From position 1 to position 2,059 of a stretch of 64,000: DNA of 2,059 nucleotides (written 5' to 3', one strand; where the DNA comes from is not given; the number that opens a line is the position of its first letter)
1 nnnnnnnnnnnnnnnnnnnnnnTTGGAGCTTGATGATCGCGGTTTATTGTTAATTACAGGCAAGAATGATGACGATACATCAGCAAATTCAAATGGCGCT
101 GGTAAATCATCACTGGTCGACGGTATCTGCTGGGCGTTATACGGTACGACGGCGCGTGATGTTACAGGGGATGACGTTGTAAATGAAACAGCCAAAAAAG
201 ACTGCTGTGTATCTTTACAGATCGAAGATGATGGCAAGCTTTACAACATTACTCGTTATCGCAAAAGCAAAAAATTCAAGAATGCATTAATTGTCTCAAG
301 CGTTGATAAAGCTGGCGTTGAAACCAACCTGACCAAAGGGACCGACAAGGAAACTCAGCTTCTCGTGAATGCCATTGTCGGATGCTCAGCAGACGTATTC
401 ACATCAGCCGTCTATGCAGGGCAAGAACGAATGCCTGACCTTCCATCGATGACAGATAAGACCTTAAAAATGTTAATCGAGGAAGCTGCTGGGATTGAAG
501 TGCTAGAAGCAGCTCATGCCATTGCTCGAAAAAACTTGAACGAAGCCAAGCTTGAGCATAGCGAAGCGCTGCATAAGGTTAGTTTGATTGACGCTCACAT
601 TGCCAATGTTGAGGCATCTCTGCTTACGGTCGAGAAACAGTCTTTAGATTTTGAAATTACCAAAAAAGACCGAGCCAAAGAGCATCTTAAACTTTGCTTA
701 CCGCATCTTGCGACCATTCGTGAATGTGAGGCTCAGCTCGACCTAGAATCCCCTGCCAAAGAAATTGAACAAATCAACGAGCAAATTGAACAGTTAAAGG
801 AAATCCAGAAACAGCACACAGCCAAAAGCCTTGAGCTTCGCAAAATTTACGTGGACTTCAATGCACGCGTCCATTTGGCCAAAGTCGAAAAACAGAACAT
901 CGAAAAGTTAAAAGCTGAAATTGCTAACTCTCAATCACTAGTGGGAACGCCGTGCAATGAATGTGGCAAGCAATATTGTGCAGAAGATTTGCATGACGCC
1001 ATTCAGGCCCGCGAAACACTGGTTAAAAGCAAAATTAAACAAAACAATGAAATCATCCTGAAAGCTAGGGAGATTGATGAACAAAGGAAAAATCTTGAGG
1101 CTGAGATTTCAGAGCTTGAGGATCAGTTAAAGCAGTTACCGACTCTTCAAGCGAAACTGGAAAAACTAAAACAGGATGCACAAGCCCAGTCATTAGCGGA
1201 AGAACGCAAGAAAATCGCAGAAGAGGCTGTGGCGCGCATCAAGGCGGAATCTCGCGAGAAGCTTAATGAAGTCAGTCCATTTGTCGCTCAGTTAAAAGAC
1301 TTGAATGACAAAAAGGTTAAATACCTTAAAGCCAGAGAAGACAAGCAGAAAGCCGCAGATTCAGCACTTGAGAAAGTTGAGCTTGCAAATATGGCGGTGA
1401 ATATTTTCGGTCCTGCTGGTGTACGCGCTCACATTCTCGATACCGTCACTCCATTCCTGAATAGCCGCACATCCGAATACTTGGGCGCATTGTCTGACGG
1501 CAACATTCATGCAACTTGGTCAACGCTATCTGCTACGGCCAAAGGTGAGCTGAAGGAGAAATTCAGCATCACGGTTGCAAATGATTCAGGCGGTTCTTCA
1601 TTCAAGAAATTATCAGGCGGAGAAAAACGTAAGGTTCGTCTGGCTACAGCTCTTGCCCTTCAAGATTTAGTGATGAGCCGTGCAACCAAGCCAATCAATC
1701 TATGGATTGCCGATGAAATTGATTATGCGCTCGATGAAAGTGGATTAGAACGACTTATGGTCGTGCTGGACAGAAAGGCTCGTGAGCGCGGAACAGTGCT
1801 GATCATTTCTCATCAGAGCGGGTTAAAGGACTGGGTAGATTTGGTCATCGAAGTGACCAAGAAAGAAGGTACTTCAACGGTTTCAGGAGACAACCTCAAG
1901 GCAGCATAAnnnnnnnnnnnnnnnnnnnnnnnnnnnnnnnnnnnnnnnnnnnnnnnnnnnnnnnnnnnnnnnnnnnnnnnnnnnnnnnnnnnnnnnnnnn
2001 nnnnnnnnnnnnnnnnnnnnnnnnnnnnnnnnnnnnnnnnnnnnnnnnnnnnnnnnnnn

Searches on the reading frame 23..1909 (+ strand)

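Call 74: search_protein_families(library=phrogs, proteins=[window:23-1909:+], max_evalue=0.00001)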
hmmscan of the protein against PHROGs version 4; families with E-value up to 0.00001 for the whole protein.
window:23-1909:+ (628 aa): 4 families
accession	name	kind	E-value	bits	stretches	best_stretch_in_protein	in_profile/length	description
phrog_77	-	DNA, RNA and nucleotide metabolism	5.3e-142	476.4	1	2-625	316-957/967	SbcC-like subunit of palindrome specific endonuclease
phrog_21388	-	DNA, RNA and nucleotide metabolism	6.8e-30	104.7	1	1-91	20-110/126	exonuclease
phrog_19980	-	unknown function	9.2e-09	35.1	0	2-86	23-101/1068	-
phrog_293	-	moron, auxiliary metabolic gene and host takeover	1.3e-06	27.7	1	527-603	266-334/1058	ABC transporter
